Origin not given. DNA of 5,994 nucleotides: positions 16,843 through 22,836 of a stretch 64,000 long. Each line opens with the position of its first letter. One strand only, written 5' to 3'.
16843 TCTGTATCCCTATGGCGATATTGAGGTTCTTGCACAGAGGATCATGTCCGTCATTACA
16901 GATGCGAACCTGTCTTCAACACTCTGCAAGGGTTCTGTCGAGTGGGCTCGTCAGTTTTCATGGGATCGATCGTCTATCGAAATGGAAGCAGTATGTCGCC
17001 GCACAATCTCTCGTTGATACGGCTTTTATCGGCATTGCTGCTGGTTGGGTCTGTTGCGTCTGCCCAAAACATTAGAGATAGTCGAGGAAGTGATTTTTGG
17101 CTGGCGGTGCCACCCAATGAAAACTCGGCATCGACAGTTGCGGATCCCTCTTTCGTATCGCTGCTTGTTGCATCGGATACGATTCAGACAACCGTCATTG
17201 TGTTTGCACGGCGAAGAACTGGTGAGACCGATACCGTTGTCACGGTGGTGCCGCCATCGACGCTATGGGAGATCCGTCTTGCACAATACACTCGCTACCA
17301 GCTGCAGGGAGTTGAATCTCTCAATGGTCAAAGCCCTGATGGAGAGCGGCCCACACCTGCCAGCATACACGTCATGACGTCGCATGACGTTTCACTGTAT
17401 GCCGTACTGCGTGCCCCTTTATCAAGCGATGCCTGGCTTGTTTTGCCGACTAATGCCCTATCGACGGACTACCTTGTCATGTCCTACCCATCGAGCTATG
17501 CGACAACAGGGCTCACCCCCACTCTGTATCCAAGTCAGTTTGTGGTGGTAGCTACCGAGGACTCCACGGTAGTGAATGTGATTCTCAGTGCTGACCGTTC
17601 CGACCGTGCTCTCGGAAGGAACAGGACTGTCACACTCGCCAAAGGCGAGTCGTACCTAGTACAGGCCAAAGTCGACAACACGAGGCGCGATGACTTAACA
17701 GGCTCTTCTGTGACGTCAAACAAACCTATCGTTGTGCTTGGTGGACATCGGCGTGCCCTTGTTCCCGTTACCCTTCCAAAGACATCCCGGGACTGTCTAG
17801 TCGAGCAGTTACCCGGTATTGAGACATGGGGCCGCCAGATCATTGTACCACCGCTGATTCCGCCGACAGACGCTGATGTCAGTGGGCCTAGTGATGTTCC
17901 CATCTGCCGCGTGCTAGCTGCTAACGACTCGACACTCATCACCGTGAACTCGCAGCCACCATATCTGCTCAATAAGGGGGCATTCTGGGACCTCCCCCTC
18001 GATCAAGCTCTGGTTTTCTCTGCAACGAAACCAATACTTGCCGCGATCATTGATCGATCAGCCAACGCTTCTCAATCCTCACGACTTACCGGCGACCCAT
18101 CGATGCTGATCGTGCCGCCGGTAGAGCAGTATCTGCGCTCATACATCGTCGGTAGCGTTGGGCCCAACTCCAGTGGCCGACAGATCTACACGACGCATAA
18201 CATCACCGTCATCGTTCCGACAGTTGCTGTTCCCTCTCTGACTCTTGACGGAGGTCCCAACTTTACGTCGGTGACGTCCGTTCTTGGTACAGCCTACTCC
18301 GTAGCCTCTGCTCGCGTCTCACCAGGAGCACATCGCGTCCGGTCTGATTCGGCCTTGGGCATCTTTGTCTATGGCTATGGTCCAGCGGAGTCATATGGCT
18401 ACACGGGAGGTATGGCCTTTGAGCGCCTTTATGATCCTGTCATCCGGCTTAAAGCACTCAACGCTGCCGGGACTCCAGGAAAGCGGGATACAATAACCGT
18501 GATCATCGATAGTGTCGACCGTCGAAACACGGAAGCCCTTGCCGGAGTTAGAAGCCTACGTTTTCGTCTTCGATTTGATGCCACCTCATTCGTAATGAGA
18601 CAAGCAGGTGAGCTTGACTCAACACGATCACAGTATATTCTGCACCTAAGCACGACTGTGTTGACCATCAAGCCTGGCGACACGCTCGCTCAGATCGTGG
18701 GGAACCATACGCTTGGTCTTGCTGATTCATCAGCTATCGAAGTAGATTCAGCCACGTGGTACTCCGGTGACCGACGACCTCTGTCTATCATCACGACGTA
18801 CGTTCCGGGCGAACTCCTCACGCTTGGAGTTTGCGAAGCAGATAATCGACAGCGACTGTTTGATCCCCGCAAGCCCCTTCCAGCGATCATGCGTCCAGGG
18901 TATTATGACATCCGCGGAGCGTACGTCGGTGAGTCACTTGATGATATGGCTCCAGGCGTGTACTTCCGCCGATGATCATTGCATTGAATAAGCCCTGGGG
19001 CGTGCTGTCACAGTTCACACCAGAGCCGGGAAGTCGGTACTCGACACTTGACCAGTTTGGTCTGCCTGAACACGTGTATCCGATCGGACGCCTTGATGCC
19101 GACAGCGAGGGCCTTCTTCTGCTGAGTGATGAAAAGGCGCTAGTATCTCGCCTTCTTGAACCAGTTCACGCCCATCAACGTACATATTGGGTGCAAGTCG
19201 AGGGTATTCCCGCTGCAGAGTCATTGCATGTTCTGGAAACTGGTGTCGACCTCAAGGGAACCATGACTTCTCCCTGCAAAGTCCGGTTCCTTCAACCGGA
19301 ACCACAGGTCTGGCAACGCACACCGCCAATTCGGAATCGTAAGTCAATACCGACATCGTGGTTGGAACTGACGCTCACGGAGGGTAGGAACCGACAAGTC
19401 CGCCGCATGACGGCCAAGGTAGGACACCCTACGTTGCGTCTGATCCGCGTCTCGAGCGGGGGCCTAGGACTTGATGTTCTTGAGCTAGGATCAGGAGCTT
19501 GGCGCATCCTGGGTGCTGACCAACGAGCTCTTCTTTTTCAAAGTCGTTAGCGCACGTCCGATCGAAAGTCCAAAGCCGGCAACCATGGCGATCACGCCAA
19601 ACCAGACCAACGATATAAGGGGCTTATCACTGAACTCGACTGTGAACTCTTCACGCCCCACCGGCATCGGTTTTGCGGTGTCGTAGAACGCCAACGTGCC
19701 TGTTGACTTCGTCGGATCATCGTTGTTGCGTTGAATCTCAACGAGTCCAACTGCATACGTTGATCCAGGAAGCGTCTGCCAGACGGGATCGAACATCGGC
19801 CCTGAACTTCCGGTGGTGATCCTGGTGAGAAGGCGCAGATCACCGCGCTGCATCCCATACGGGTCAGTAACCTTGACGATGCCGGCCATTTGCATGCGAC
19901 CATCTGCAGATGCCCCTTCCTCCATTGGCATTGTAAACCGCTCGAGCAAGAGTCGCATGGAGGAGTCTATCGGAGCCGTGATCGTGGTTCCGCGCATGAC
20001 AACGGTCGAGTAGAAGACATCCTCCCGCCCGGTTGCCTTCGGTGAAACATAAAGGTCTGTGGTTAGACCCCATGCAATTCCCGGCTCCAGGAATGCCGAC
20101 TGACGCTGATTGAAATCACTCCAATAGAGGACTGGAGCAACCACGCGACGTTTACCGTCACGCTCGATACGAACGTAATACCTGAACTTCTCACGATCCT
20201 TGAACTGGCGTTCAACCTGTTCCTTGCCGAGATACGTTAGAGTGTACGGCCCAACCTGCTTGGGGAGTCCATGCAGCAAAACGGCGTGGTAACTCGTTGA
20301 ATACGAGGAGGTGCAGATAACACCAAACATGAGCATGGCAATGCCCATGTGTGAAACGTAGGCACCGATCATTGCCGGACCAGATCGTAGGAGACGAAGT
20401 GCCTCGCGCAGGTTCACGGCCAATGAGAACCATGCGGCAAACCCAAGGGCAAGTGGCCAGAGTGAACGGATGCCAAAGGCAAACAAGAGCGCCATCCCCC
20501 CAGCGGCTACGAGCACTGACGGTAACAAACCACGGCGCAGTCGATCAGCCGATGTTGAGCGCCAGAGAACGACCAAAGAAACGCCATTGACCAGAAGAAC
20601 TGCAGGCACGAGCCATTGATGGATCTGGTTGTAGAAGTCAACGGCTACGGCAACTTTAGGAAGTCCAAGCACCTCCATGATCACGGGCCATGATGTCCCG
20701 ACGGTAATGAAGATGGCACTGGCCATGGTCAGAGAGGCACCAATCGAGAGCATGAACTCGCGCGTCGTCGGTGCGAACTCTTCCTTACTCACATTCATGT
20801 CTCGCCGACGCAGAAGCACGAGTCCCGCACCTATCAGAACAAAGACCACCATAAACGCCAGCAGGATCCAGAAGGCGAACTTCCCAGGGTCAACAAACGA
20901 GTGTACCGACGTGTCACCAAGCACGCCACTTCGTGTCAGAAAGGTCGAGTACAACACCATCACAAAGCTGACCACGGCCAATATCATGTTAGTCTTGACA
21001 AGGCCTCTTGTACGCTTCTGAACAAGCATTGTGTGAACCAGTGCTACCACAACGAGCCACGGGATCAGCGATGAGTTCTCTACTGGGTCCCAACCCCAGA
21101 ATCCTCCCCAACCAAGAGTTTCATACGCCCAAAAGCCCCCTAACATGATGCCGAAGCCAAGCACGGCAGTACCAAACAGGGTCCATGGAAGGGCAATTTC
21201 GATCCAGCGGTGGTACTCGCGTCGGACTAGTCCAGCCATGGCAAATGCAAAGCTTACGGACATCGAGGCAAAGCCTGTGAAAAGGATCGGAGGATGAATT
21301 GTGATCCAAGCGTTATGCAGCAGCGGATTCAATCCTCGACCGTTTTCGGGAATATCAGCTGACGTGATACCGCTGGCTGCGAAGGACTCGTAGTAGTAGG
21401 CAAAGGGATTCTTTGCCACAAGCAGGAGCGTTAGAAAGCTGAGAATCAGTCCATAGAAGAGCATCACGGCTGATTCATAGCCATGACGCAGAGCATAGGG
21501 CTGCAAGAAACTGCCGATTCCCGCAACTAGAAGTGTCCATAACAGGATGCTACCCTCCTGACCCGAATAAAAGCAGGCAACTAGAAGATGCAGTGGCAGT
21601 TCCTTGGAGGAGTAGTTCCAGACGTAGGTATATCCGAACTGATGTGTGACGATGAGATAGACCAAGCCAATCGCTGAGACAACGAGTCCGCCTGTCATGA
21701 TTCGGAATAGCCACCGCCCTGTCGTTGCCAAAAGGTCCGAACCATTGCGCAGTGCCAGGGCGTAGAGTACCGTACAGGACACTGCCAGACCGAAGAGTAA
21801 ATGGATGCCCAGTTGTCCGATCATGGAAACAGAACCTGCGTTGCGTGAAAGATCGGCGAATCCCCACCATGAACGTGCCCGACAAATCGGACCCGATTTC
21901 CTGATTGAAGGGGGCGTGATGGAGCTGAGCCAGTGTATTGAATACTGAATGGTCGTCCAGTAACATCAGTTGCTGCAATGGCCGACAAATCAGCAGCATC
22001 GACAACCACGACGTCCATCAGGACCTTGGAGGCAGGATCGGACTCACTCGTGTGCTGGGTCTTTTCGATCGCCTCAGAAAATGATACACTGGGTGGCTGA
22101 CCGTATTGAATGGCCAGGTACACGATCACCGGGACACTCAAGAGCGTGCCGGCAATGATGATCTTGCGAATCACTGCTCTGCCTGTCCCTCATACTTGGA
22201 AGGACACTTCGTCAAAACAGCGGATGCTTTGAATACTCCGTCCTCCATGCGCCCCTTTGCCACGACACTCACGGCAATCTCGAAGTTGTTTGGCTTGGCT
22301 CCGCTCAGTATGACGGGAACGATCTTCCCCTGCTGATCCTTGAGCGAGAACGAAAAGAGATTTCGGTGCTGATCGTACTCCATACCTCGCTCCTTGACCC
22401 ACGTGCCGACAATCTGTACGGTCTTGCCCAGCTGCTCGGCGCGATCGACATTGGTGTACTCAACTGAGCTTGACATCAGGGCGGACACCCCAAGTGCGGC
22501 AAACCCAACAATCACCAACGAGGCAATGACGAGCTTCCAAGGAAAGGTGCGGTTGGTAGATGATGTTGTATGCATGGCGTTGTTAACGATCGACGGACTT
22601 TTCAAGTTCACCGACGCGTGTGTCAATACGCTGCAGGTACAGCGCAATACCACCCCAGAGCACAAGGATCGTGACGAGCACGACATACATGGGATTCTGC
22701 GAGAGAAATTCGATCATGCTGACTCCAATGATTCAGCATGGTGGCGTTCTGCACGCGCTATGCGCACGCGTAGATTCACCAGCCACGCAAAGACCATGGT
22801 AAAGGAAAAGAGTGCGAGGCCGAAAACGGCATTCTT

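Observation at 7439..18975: Surface module: giant vWA-WD40 T9SS cargo bracketed by two paralogous barrel + double-OmpA proteins, then GT4 and a second T9SS cargo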

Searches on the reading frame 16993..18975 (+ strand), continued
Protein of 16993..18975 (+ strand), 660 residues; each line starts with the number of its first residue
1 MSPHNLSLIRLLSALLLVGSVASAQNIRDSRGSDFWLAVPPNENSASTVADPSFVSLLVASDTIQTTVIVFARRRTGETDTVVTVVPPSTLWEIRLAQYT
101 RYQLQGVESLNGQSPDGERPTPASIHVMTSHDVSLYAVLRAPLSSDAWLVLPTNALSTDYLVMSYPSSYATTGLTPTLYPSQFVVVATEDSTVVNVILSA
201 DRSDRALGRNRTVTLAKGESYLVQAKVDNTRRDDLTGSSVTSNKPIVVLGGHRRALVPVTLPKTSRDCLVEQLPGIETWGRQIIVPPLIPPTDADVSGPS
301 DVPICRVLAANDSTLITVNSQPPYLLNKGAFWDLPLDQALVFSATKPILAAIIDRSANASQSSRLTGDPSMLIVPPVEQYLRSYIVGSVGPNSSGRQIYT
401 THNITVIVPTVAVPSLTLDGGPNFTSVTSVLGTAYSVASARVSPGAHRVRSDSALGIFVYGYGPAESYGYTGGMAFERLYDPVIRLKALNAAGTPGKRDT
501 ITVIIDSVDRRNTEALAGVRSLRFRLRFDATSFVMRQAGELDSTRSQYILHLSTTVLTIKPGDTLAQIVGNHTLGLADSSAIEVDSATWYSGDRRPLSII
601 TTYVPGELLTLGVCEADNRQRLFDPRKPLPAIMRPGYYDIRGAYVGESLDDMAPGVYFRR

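Call 75: find_encoding_contigs(protein=P0201, flank=9000, max_places=1)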
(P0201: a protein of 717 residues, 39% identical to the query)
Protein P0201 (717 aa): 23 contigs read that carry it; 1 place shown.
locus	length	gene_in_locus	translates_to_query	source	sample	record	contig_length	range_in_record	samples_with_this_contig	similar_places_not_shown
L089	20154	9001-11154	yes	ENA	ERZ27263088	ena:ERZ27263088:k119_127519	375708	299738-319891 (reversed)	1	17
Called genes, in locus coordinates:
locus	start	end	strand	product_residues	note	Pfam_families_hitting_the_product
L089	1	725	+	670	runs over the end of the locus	PF00691:OmpA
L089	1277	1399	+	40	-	-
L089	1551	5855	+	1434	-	PF00092:VWA, PF24817:WD40_WDHD1_1st, PF23381:Beta-prop_IFT122_1st, PF24796:WDR55, PF24807:WD40_CDC20-Fz, PF24814:WD40_Prp19, PF25173:Beta-prop_WDR3_1st, PF25174:Beta-prop_THOC3, +41 more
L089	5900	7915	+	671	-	PF00691:OmpA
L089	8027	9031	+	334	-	PF13439:Glyco_transf_4, PF20706:GT4-conflict, PF00534:Glycos_transf_1, PF13692:Glyco_trans_1_4, PF13524:Glyco_trans_1_2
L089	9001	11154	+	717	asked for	PF17517:IgGFc_binding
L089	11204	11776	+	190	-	PF00849:PseudoU_synth_2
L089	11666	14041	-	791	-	PF01578:Cytochrom_C_asm, PF16327:CcmF_C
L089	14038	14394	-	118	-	-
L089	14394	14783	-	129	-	PF03100:CcmE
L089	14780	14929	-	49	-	PF20077:CcmD_alt (weak)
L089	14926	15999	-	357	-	PF01578:Cytochrom_C_asm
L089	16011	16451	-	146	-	PF13581:HATPase_c_2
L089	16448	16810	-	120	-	PF01740:STAS, PF13466:STAS_2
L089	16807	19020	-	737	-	PF01590:GAF (weak), PF13185:GAF_2, PF13492:GAF_3, PF07228:SpoIIE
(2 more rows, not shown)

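Call 76: find_encoding_contigs(protein=P0199, flank=9000, max_places=1)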
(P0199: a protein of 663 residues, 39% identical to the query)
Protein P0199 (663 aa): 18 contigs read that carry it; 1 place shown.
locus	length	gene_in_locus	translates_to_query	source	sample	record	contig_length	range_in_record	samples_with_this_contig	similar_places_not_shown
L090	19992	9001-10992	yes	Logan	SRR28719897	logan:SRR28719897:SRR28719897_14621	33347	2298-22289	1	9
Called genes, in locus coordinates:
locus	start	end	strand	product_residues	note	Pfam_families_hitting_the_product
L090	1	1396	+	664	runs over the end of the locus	PF00691:OmpA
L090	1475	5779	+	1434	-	PF00400:WD40, PF23381:Beta-prop_IFT122_1st, PF24805:EIF3I, PF24807:WD40_CDC20-Fz, PF24814:WD40_Prp19, PF24817:WD40_WDHD1_1st, PF25172:Beta-prop_WDR3_2nd, PF25173:Beta-prop_WDR3_1st, +36 more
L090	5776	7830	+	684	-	PF00691:OmpA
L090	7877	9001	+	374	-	PF13439:Glyco_transf_4, PF13579:Glyco_trans_4_4, PF20706:GT4-conflict, PF00534:Glycos_transf_1, PF13692:Glyco_trans_1_4, PF13524:Glyco_trans_1_2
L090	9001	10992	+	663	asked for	PF17517:IgGFc_binding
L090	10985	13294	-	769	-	PF01578:Cytochrom_C_asm, PF16327:CcmF_C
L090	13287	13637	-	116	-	-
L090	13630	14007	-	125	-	PF03100:CcmE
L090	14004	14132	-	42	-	PF20077:CcmD_alt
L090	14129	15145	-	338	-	PF01578:Cytochrom_C_asm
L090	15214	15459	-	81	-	-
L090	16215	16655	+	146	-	PF07681:DoxX, PF04173:DoxD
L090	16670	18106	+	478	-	PF00282:Pyridoxal_deC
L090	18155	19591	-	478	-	PF02074:Peptidase_M32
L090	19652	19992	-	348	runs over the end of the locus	PF02547:Queuosine_synth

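Call 77: find_encoding_contigs(protein=P0215, flank=9000, max_places=1)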
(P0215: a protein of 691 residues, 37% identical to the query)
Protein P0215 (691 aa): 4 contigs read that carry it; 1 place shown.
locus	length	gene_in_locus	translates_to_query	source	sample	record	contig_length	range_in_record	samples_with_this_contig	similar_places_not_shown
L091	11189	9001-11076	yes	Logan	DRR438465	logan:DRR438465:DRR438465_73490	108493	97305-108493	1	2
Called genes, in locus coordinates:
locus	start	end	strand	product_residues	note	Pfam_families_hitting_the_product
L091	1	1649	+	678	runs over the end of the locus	PF00535:Glycos_transf_2, PF10111:Glyco_tranf_2_2 (faint), PF13641:Glyco_tranf_2_3, PF13632:Glyco_trans_2_3 (weak), PF13727:CoA_binding_3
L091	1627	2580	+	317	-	PF03255:ACCA, PF01039:Carboxyl_trans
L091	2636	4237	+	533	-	-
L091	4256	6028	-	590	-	PF02463:SMC_N (faint), PF00664:ABC_membrane, PF00005:ABC_tran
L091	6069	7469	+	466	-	PF00753:Lactamase_B, PF12706:Lactamase_B_2 (weak), PF16661:Lactamase_B_6, PF10996:Beta-Casp, PF07521:RMMBL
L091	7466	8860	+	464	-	PF00206:Lyase_1, PF10415:FumaraseC_C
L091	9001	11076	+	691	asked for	PF17517:IgGFc_binding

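Call 107: predict_structure(alignment_id=A6)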
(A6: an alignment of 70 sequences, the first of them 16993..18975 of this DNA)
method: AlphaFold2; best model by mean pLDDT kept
length: 660 residues; sequences in the alignment: 70
mean_pLDDT: 90.3   pTM: 0.79
mean pLDDT of the five models: 90.3, 89.9, 89.1, 88.8, 88.6
residues with pLDDT >= 90: 439; 70-90: 178; 50-70: 41; < 50: 2
segments of 3 or more residues with pLDDT < 50: none
pLDDT, mean of each block of 10 residues (from residue 1): 71 80 68 97 71 90 95 97 95 90 92 93 98 95 91 97 93 84 98 98 95 98 93 95 98 84 74 97 96 85 95 97 97 96 97 83 79 97 93 85 97 97 96 96 95 97 92 92 92 92 92 80 96 89 89 92 95 88 95 87 95 79 62 76 84 86
secondary structure, 60 per line:
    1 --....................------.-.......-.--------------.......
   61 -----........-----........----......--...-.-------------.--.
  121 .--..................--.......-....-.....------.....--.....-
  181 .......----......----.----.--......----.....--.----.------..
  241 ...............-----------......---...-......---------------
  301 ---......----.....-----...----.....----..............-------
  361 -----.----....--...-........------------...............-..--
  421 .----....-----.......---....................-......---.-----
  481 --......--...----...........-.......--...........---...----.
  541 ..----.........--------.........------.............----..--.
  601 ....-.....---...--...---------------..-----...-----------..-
elements in order: H3-22 E31-37 E54-60 E66-73 E79-86 E91-96 E124-141 E144-150 E157-161 E168-172 E175-179 E181-187 E192-197 E210-215 E220-224 E239-255 E267-272 E280-285 E304-309 E314-318 E324-326 E331-335 E340-353 E371-374 E381-388 E401-409 H410-415 E426-429 E435-441 E445-464 E466-471 E483-488 E491-493 E498-508 H510-516 E519-529 E533-535 E540-542 E547-555 E564-572 E579-591 E600-604 E606-610 E614-616 E619-621 E644-646

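Call 109: fold_search(model_id=the predicted structure, library=pdb)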
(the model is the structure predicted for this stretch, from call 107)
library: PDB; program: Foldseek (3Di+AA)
matches with E <= 10: 1102; with E <= 0.001: 58
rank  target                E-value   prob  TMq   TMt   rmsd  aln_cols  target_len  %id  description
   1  8f70                  8.4e-07  0.85  0.12  0.14  44.5       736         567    9  Identification of an Immunodominant region on a Group A Streptococcus T-antigen Reveals Temperature-Dependent Motion in  (released 2023-03-08)
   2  3pvm_A                2.5e-06  0.87  0.12  0.05  29.5       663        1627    8  Structure of Complement C5 in Complex with CVF (released 2011-01-19)
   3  5n5p_A                3.4e-06  1.00  0.13  0.51   7.2       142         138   13  Crystal structure of Ruminococcus flavefaciens' type III complex containing the fifth cohesin from scaffoldin B and th (released 2018-02-28)
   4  5n5p_C                4.1e-06  1.00  0.13  0.51   7.1       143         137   12  Crystal structure of Ruminococcus flavefaciens' type III complex containing the fifth cohesin from scaffoldin B and th (released 2018-02-28)
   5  5hcc_B                5.0e-06  0.84  0.12  0.12  29.3       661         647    8  Ternary complex of human Complement C5 with Ornithodoros moubata OmCI and Dermacentor andersoni RaCI3. (released 2016-03-30)
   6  6ehg_A                5.8e-06  0.87  0.12  0.12  30.4       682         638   10  complement component C3b in complex with a nanobody (released 2018-02-14)
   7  7qiv_A                6.7e-06  0.84  0.12  0.12  32.1       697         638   10  Structure of human C3b in complex with the EWE nanobody (released 2022-02-16)
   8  6rqj_B                7.8e-06  0.72  0.11  0.12  29.5       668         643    9  Structure of human complement C5 complexed with tick inhibitors OmCI, RaCI1 and CirpT1 (released 2020-01-08)
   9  4dh2_C                9.5e-06  1.00  0.16  0.56   4.9       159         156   12  Crystal structure of Coh-OlpC(Cthe_0452)-Doc435(Cthe_0435) complex: A novel type I Cohesin-Dockerin complex from Clost (released 2012-11-28)
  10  5i5k_B                9.5e-06  0.75  0.12  0.05  30.0       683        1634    8  Structure of complement C5 in complex with eculizumab (released 2016-03-16)
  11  8coe_C                1.0e-05  0.72  0.11  0.11  29.7       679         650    8  complement C5 in complex with the LCP0195 nanobody (released 2024-01-03)
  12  7q1y_A                1.1e-05  0.72  0.13  0.08  34.9       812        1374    9  X-ray structure of human A2ML1 (released 2022-04-20)
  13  1aoh_A                1.3e-05  1.00  0.16  0.62   3.8       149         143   13  SINGLE COHESIN DOMAIN FROM THE SCAFFOLDING PROTEIN CIPA OF THE CLOSTRIDIUM THERMOCELLUM CELLULOSOME (released 1998-07-08)
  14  8v29_C                1.3e-05  0.93  0.14  0.12  32.7       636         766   11  Cryo-EM structure of human type I OSM receptor complex: model for full extracellular assembly (released 2024-11-20)
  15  6kgd_A                1.5e-05  1.00  0.16  0.63   7.3       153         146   16  Crystal structure of CaDoc0917(R49D)-CaCohA2 complex at pH 8.0 (released 2020-07-08)
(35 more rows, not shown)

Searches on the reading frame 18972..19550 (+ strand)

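Call 8: search_protein_families(library=pfam, proteins=[window:18972-19550:+], max_evalue=0.01)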
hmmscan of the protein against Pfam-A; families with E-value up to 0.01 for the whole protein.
window:18972-19550:+ (192 aa): 1 family
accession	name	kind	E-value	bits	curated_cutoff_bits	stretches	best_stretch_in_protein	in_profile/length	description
PF00849.27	PseudoU_synth_2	-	9.2e-20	71.9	26.8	1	2-148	2-151/152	RNA pseudouridylate synthase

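Call 9: search_protein_families(library=ncbifam, proteins=[window:18972-19550:+], max_evalue=0.1)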
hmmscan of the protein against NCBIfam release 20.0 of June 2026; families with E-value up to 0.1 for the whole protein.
window:18972-19550:+ (192 aa): 7 families
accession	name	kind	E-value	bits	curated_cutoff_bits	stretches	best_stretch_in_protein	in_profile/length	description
NF008487.1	PRK11394.1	equivalog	6.3e-52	176.1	284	1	2-178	30-202/206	23S rRNA pseudouridine(2457) synthase RluE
TIGR00093.1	TIGR00093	subfamily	9e-46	155.6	109.3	1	6-180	1-159/161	pseudouridine synthase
NF007784.0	PRK10475.1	equivalog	1.8e-23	83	318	1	2-190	69-234/290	23S rRNA pseudouridine(2604) synthase RluF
NF007976.1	PRK10700.1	equivalog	3.9e-15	55.7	290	1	37-184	105-236/291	23S rRNA pseudouridine(2605) synthase RluB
NF008097.0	PRK10839.1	equivalog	2.4e-14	53.5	275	1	5-183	65-225/232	16S rRNA pseudouridine(516) synthase RsuA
TIGR00005.1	rluA_subfam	subfamily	7.3e-06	25.5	192.7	1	2-154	82-237/298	RluA family pseudouridine synthase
NF008321.0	PRK11112.1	equivalog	0.00034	20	328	1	26-78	39-92/257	tRNA pseudouridine(65) synthase TruC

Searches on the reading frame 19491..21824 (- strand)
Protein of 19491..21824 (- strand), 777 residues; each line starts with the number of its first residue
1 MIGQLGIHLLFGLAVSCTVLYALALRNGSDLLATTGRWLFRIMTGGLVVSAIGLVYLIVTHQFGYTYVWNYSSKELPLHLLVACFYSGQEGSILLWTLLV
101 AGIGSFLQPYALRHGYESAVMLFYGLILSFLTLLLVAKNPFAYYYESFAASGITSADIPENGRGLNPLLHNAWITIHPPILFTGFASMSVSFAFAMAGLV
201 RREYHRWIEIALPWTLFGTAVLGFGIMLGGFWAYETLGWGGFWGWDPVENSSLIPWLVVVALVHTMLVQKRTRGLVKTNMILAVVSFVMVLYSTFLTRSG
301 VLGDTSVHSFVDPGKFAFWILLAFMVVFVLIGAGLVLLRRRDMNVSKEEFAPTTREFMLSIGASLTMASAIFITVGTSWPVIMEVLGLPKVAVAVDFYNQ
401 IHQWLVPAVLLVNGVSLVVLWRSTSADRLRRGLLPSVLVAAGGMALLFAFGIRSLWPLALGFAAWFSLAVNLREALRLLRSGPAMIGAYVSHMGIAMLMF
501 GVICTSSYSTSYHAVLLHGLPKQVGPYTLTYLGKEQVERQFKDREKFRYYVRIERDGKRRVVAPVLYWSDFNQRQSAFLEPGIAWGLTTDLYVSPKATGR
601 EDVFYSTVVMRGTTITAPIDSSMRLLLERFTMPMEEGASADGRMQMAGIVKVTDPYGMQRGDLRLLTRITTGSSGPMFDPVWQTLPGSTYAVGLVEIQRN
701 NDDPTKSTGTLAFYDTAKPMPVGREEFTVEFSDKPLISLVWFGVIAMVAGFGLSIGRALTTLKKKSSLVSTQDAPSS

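Call 53: search_protein_families(library=pfam, proteins=[window:19491-21824:-], max_evalue=0.0001)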
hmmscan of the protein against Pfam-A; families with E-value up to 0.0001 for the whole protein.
window:19491-21824:- (777 aa): 2 families
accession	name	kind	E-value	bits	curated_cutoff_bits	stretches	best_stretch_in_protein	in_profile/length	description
PF16327.10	CcmF_C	-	1.3e-30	107.2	28.7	1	326-594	3-282/323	Cytochrome c-type biogenesis protein CcmF C-terminal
PF01578.25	Cytochrom_C_asm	-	4.5e-28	98.8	29.9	1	89-299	4-206/212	Cytochrome C assembly protein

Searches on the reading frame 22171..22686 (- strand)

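Call 53: search_protein_families(library=pfam, proteins=[window:22171-22686:-], max_evalue=0.0001)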
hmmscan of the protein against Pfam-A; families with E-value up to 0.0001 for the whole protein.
window:22171-22686:- (171 aa): 1 family
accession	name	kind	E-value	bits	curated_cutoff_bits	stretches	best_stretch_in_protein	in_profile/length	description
PF03100.22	CcmE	-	5e-16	59.3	24.6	1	82-166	14-97/99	CcmE domain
